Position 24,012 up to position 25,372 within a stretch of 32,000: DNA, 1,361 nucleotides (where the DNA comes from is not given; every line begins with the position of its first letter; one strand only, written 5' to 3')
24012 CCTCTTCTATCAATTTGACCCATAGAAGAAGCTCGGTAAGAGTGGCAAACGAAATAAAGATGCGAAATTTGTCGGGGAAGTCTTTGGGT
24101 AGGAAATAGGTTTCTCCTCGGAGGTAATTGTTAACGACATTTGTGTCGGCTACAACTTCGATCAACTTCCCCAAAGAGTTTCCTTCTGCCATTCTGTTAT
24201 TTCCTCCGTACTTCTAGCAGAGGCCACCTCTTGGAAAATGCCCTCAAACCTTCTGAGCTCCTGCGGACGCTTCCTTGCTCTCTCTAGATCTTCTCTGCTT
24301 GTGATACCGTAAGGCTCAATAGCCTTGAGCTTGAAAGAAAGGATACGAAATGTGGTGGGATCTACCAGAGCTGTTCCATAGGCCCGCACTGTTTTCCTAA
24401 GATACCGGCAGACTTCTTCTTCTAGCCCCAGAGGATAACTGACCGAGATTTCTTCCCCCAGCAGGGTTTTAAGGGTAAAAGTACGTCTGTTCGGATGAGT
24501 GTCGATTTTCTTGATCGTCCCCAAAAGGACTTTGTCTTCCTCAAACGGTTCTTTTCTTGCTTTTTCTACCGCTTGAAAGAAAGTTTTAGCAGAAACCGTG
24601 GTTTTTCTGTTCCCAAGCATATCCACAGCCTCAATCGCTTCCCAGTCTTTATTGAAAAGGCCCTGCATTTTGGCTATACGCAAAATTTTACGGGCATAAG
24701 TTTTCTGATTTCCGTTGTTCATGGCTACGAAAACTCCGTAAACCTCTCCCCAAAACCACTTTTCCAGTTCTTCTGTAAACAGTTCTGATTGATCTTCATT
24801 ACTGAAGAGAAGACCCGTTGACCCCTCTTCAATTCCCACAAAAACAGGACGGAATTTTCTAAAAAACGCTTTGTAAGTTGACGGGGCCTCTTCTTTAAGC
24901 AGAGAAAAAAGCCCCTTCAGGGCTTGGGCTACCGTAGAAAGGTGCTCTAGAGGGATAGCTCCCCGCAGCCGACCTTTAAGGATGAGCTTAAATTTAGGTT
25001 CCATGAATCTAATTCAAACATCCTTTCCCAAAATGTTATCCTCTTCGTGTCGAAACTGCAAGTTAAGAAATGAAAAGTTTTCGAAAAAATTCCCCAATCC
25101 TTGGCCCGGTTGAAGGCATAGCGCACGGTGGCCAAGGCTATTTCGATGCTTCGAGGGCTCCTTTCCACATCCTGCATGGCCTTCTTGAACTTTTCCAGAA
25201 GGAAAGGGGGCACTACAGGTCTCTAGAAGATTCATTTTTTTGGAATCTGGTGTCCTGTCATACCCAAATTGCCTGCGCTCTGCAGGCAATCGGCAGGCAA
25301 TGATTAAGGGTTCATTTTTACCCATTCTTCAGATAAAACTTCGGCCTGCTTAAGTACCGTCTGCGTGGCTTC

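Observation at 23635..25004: Non-canonical PIN module: 280-aa unknown protein overlapping a VapC-like PIN gene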

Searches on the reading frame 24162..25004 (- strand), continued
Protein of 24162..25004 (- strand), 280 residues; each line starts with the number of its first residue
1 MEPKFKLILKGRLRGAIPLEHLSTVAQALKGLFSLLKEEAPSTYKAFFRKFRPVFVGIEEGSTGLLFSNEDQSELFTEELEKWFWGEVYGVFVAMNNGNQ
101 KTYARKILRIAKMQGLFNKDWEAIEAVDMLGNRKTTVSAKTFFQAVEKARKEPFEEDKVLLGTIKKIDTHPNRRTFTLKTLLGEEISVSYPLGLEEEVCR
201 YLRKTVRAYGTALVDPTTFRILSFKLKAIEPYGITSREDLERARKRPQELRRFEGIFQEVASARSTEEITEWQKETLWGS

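Call 50: list_cluster_members(proteins=[window:24165-25004:-, window:23638-24192:-, window:21100-22617:+, window:25307-28459:-, window:22596-23528:-, window:8276-11011:+])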
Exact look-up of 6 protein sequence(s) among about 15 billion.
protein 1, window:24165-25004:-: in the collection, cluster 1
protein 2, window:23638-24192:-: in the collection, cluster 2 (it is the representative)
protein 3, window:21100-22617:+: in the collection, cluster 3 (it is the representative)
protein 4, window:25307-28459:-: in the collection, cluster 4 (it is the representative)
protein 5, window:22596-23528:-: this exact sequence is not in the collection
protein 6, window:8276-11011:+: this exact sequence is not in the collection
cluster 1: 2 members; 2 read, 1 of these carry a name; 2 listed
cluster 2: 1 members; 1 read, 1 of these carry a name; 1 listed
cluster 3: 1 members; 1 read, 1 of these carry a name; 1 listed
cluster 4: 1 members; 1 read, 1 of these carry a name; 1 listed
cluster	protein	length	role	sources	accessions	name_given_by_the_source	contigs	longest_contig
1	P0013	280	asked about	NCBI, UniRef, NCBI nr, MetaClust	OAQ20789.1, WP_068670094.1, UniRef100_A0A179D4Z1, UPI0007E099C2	hypothetical protein [Thermosulfurimonas dismutans] | Uncharacterized protein n=1 Tax=Thermosulfurimonas dismutans TaxID=999894 ... | status=active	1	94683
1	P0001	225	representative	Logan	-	-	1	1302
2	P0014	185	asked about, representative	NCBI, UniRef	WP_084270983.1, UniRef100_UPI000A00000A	type II toxin-antitoxin system VapC family toxin [Thermosulfurimonas dismutans] | type II toxin-antitoxin system VapC family toxin n=1 Tax=Thermosulfurimonas dismutans ...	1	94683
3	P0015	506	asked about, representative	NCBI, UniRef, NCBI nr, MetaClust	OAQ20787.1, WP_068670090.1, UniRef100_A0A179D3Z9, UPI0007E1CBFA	uroporphyrinogen-III C-methyltransferase [Thermosulfurimonas dismutans] | uroporphyrinogen-III C-methyltransferase n=1 Tax=Thermosulfurimonas dismutans ... | status=active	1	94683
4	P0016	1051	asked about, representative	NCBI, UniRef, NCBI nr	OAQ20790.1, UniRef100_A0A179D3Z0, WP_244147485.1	Type I restriction-modification system, restriction subunit R [Thermosulfurimonas ... | Type I restriction enzyme endonuclease subunit n=2 Tax=Thermosulfurimonas dismutans ... | type I restriction endonuclease subunit R [Thermosulfurimonas dismutans]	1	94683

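Call 62: search_protein_families(library=pfam, proteins=[L001:2204-2914:+, L009:3759-5600:+, L009:1658-2389:+, L007:11328-11540:+, L007:12491-13114:-, L004:5827-6588:+], max_evalue=0.01)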
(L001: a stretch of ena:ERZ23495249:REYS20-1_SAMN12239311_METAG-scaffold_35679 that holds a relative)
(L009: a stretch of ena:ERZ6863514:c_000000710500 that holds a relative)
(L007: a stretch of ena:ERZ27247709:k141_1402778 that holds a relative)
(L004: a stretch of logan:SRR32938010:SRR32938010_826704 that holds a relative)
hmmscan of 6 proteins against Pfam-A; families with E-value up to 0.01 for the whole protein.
L001:2204-2914:+ (236 aa): 2 families
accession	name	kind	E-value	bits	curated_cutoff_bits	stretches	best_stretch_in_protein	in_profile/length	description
PF18730.6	HEPN_Cthe2314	-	5.6e-06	26.9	27.1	1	73-216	49-173/174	Cthe_2314-like HEPN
PF23285.1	DUF7078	-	0.0086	16.8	23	0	177-228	30-80/89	Domain of unknown function (DUF7078)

L009:3759-5600:+ (613 aa): 0 families

L009:1658-2389:+ (243 aa): 0 families

L007:11328-11540:+ (70 aa): 0 families

L007:12491-13114:- (207 aa): 0 families

L004:5827-6588:+ (253 aa): 4 families
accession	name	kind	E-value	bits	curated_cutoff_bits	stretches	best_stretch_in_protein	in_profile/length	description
PF00005.33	ABC_tran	-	2.7e-29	102.9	25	1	22-163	2-137/137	ABC transporter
PF13304.12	AAA_21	-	3.1e-11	44.3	27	1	132-196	235-302/304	AAA domain, putative AbiEii toxin, Type IV TA system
PF13476.12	AAA_23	-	0.00028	22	27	1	25-141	14-130/201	AAA domain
PF13604.12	AAA_30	-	0.0066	16.6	27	0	33-81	20-67/191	AAA domain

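Call 69: search_dna_similar(query=window:24165-25004:-, collection=phages, mode=protein, max_evalue=1)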
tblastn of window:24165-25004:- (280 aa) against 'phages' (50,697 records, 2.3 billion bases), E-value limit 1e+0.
No match.

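Call 70: search_dna_similar(query=window:24165-25004:-, collection=plasmids, mode=protein, max_evalue=1)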
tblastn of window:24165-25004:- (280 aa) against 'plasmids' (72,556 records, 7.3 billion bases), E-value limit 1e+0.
No match.

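Call 75: search_protein_families(library=phrogs, proteins=[window:24165-25004:-, P0005, P0009, P0010], max_evalue=1)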
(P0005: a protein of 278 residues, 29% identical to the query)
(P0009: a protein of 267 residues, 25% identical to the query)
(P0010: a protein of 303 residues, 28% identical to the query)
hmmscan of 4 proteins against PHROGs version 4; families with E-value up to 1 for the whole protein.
window:24165-25004:- (280 aa): 1 family
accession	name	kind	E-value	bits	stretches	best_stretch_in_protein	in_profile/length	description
phrog_24527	-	head and packaging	0.55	8.6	1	120-221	896-996/1940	virion structural protein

P0005 (278 aa): 1 family
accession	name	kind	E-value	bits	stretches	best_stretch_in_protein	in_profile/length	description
phrog_30665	-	unknown function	0.27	12.7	1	62-93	39-70/101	-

P0009 (267 aa): 1 family
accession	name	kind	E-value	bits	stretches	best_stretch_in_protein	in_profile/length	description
phrog_21200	-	unknown function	0.17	12.7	1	76-141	9-72/166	-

P0010 (303 aa): 0 families

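Call 88: search_protein_families(library=padloc, proteins=[L009:3759-5600:+, L009:1658-2389:+, L004:5827-6588:+, L004:6585-7559:+, L001:2204-2914:+, L007:12491-13114:-, L007:11597-12484:-], max_evalue=0.01)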
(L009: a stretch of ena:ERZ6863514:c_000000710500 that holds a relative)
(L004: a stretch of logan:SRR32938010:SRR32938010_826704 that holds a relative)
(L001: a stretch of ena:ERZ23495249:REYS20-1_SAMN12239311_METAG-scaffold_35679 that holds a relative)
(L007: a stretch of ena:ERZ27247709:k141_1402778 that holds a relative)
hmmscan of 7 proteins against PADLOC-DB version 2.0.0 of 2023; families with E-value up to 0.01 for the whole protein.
L009:3759-5600:+ (613 aa): 0 families

L009:1658-2389:+ (243 aa): 0 families

L004:5827-6588:+ (253 aa): 17 families
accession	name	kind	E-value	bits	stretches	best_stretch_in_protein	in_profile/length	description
PDLC04135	mad3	-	5.6e-24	83.4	2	129-211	258-346/374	mads_3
PDLC02980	AriA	-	1.4e-10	39.7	1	132-195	235-301/304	-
PDLC04140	mad8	-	9.9e-10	36.4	1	16-193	12-233/314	mads_8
PDLC04175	HEC-01A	-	7.4e-06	23.2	1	135-199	249-314/363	-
PDLC04176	HEC-01A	-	1e-05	23.1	1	144-193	266-317/371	-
PDLC02335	AbiLi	-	2.4e-05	21.6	0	97-196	172-240/326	AbiLi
PDLC02914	ATPase-Toprim_I-B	-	5.4e-05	20.5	0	24-51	18-45/443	-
PDLC04213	HEC-02A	-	7.1e-05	20.5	1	142-192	222-271/337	-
PDLC04174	HEC-01A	-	0.00013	19.3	1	134-198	146-213/264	-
PDLC04214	HEC-02A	-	0.00022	18.6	1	146-200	231-285/338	-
PDLC03878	NsnB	-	0.00043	18.1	0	134-216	216-297/345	-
PDLC04164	AriA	-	0.0016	16.1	0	132-193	169-232/253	-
PDLC04608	PDC-M38A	-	0.0026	15.5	0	133-200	250-319/367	-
PDLC00281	PtuA1|PtuA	-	0.003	14.7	1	31-78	37-83/448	AAA ATPase domain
PDLC04146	HEC-02B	-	0.0045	14.1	0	142-195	229-281/344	-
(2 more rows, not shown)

L004:6585-7559:+ (325 aa): 0 families

L001:2204-2914:+ (236 aa): 0 families

L007:12491-13114:- (207 aa): 0 families

L007:11597-12484:- (295 aa): 50 families (the best 25 are shown)
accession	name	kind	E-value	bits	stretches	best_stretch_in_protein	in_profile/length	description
PDLC03337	MTase_II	-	3.5e-130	431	1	6-264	4-261/264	Type II methyltransferase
PDLC03299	MTase_II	-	7.3e-41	138.6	1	6-269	10-278/296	Type II methyltransferase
PDLC03371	MTase_II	-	5.8e-36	122.3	1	5-251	5-255/260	Type II methyltransferase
PDLC03230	MTase_II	-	2e-28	97.7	1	5-256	30-289/360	Type II methyltransferase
PDLC03387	MTase_II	-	6.9e-26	89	2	100-256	141-282/289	Type II methyltransferase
PDLC03353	MTase_II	-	3.4e-24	83.8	1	7-249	6-251/260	Type II methyltransferase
PDLC03320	MTase_II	-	1.4e-23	81.5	1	15-250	37-276/289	Type II methyltransferase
PDLC03300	MTase_II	-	1.6e-23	81.2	1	44-265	73-293/302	Type II methyltransferase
PDLC03238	MTase_II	-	2.9e-23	80.6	1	5-283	118-398/428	Type II methyltransferase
PDLC03295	MTase_II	-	9.8e-22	75.8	2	10-83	3-75/292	Type II methyltransferase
PDLC03216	MTase_II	-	3.6e-21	73.6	1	5-262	6-269/364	Type II methyltransferase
PDLC03265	MTase_II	-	9.1e-21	72.6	2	15-96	29-112/333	Type II methyltransferase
PDLC03738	oMTase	-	3.6e-19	66.7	1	7-259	17-276/376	orphan methyltransferase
PDLC03323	MTase_II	-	7.1e-17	59.5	2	186-276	232-320/330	Type II methyltransferase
PDLC03350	MTase_II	-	2.8e-16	57.8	2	149-250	199-297/312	Type II methyltransferase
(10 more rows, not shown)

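Call 89: search_protein_families(library=pfam, proteins=[L004:6585-7559:+, L006:1-714:+, L004:3991-4479:+, L010:3400-5205:+], max_evalue=0.01)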
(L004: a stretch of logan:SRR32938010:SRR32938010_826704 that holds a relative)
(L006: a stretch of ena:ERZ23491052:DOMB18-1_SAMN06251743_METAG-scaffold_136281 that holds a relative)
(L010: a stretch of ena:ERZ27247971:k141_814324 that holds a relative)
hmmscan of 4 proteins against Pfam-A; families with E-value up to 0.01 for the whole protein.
L004:6585-7559:+ (325 aa): 0 families

L006:1-714:+ (237 aa): 2 families
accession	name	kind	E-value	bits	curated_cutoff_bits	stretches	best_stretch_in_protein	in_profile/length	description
PF18962.6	Por_Secre_tail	-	8.1e-12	45.7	27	1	159-234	2-74/75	Secretion system C-terminal sorting domain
PF13585.12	CHU_C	-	0.0019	18.7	27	1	175-232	25-81/86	CHU_C Type IX secretion signal domain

L004:3991-4479:+ (162 aa): 1 family
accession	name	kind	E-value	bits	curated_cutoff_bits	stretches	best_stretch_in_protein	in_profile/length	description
PF01035.26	DNA_binding_1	-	1.1e-09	38.5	27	1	101-135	47-80/81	6-O-methylguanine DNA methyltransferase, DNA binding domain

L010:3400-5205:+ (602 aa): 0 families

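Call 97: find_encoding_contigs(protein=P0011, flank=6000, max_places=3)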
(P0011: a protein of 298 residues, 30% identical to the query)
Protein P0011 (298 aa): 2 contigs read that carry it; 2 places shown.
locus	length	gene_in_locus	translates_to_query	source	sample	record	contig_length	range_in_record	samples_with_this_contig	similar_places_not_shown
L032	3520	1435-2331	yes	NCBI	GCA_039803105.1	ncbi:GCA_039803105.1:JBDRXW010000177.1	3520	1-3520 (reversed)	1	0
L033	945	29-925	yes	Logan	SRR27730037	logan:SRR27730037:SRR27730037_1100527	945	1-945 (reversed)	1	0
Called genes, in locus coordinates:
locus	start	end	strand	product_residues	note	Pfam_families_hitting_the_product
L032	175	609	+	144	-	PF02566:OsmC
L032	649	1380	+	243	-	-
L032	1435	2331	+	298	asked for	-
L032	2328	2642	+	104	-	-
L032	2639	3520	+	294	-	?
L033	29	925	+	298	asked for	-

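Call 98: find_encoding_contigs(protein=P0004, flank=6000, max_places=3)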
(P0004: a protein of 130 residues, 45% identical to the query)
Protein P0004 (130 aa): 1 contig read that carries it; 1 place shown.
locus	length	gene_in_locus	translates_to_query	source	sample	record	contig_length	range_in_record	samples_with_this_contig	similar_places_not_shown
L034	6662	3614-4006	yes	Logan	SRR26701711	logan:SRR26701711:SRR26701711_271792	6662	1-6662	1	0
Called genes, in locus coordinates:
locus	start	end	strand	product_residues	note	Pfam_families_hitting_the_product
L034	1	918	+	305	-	?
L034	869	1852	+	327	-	-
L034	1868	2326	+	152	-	-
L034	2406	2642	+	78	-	-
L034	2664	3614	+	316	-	PF17989:ALP_N (weak), PF21522:MreB-like_C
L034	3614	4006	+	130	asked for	-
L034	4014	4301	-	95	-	-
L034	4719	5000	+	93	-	-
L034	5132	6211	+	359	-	-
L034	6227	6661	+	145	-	?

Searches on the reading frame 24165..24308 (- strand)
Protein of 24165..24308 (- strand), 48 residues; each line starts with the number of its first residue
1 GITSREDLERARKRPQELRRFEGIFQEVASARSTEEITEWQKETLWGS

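Call 92: search_solved_structures(query=A7, max_evalue=10, show_alignments=3)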
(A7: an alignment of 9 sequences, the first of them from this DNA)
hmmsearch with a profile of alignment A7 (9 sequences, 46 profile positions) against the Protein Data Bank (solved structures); distinct sequences matched with E-value up to 10: 2.
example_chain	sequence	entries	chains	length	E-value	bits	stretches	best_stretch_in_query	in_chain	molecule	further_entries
5yox_A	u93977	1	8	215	0.97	12.6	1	13-45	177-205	HD domain-containing protein YGL101W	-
4ekz_A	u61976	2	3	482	1.2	12.3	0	30-41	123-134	Protein disulfide-isomerase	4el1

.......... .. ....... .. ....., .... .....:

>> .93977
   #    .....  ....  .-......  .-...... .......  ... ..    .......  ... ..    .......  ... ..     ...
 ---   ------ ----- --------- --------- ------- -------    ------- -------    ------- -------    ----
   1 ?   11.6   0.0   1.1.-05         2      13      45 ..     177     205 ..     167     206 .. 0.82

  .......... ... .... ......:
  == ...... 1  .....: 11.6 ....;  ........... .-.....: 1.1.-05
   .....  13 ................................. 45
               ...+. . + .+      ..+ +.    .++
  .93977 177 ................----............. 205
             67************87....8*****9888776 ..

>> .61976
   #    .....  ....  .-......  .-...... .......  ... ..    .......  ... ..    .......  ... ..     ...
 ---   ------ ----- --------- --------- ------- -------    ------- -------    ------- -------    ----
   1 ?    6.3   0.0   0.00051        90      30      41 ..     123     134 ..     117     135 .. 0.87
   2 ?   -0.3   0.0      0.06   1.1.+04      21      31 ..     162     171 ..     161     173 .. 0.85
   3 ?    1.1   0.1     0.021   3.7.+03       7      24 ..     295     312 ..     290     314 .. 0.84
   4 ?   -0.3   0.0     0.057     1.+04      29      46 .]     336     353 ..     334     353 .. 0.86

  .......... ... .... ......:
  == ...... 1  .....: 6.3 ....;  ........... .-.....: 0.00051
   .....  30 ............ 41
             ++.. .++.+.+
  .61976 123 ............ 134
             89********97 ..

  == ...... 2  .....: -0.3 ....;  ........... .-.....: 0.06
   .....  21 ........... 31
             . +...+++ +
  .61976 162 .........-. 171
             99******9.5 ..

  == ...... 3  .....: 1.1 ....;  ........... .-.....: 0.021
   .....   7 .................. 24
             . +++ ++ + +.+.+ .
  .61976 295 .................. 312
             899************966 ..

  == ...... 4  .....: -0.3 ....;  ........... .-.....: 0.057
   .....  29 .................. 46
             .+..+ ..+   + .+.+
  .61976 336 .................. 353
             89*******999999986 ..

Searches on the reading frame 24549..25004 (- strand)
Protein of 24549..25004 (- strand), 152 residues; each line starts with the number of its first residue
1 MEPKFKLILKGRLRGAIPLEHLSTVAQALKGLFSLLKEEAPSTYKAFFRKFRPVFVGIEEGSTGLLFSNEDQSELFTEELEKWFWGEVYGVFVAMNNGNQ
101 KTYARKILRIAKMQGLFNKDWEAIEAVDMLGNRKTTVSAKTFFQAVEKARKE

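Call 66: predict_structure(alignment_id=A6)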
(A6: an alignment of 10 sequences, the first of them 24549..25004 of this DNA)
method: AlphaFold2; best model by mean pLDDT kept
length: 152 residues; sequences in the alignment: 10
mean_pLDDT: 89.8   pTM: 0.87
mean pLDDT of the five models: 89.8, 88.9, 88.0, 80.0, 60.1
residues with pLDDT >= 90: 98; 70-90: 48; 50-70: 5; < 50: 1
segments of 3 or more residues with pLDDT < 50: none
pLDDT, mean of each block of 10 residues (from residue 1): 93 82 93 95 88 90 90 68 95 90 94 85 94 96 95 87
secondary structure, 60 per line:
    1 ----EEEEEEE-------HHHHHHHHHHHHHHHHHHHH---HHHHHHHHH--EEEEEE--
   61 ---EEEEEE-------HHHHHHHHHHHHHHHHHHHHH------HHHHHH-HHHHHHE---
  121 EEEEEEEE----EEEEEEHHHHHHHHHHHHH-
elements in order: E5-11 H19-38 H42-50 E53-58 E64-69 H77-97 H104-109 H111-116 E121-128 E133-138 H139-151

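Call 68: fold_search(model_id=the predicted structure, library=pdb)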
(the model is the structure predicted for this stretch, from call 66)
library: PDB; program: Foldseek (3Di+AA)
matches with E <= 10: 685; with E <= 0.001: 0
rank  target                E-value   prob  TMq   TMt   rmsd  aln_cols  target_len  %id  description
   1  2ec2_A                3.9e-02  0.28  0.24  0.27  18.5       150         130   13  Crystal structure of transposase from Sulfolobus tokodaii (released 2007-02-27)
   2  2f4f_A                4.8e-02  0.20  0.24  0.26  17.6       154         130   14  Crystal structure of IS200 transposase (released 2005-12-13)
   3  2g47_B                4.8e-02  0.14  0.22  0.06  17.0       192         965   15  Crystal structure of human insulin-degrading enzyme in complex with amyloid-beta (1-40) (released 2006-10-24)
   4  9o3e_O                8.1e-02  0.08  0.20  0.15  17.2       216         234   10  Plasmodium falciparum 20S proteasome bound to inhibitor 159 (released 2025-11-12)
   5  3b8m_C                8.6e-02  0.10  0.23  0.16  28.7       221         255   11  Structure of FepE- Bacterial Polysaccharide Co-polymerase (released 2008-01-22)
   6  7rzh_B                1.1e-01  0.33  0.35  0.09  11.7       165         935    8  Insulin Degrading Enzyme O/O (released 2022-08-31)
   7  3qz2_A                1.1e-01  0.15  0.28  0.07  16.6       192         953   16  The structure of cysteine-free human insulin degrading enzyme (released 2012-01-25)
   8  3gh1_B                1.1e-01  0.14  0.23  0.11  10.4       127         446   11  Crystal structure of predicted nucleotide-binding protein from Vibrio cholerae (released 2009-03-10)
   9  2xma_A                1.3e-01  0.16  0.25  0.26  17.3       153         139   14  DEINOCOCCUS RADIODURANS ISDRA2 TRANSPOSASE RIGHT END DNA COMPLEX (released 2010-10-13)
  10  6byz_A                1.3e-01  0.11  0.24  0.07  17.1       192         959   15  Structure of Cysteine-free Human Insulin-Degrading Enzyme in complex with Substrate-selective Macrocyclic Inhibitor 37 (released 2019-04-03)
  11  4lte_A                1.4e-01  0.15  0.29  0.07  16.3       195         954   14  Structure of Cysteine-free Human Insulin Degrading Enzyme in Complex with Macrocyclic Inhibitor (released 2014-05-21)
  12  2g56_B                1.4e-01  0.09  0.22  0.06  17.0       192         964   15  crystal structure of human insulin-degrading enzyme in complex with insulin B chain (released 2006-10-24)
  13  9e8o_G                1.5e-01  0.09  0.23  0.16  16.5       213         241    7  Nub1/Fat10-processing human 26S proteasome bound to Txnl1 with Rpt2 at top of spiral staircase and partially unfolded  (released 2024-12-04)
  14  7qve_B                1.5e-01  0.08  0.22  0.16  15.6       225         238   11  Spinach 20S proteasome (released 2022-05-25)
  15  2vhg_A                1.6e-01  0.16  0.25  0.29  18.0       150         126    9  Crystal Structure of the ISHp608 Transposase in Complex with Right End 31-mer DNA (released 2008-02-19)
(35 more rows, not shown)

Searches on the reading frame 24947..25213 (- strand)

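Call 4: search_protein_families(library=pfam, proteins=[window:24947-25213:-], max_evalue=1)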
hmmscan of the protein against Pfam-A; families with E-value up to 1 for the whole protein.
window:24947-25213:- (88 aa): 0 families

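Call 5: search_protein_families(library=ncbifam, proteins=[window:24947-25213:-], max_evalue=1)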
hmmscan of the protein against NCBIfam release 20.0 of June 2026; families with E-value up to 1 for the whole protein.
window:24947-25213:- (88 aa): 1 family
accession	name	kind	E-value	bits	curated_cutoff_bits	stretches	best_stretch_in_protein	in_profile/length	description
NF042974.2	AcphenoCarb_ApcB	equivalog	0.19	11.6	250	1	7-43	34-70/128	acetophenone carboxylase subunit beta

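Call 6: search_protein_families(library=padloc, proteins=[window:24947-25213:-], max_evalue=1)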
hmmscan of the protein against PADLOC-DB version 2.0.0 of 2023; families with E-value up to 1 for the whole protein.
window:24947-25213:- (88 aa): 0 families

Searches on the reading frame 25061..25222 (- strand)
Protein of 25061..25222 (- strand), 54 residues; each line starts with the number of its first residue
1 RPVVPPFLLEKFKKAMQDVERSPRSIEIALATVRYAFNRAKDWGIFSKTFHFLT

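Call 75: search_protein_families(library=phrogs, proteins=[window:25080-25222:-], max_evalue=1)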
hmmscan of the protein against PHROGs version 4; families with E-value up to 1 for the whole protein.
window:25080-25222:- (47 aa): 0 families

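Call 95: search_dna_similar(query=window:25061-25222:-, collection=plasmids, mode=protein, max_evalue=1, max_rows=8)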
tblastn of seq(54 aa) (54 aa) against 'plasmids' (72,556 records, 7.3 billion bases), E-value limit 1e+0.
No match.
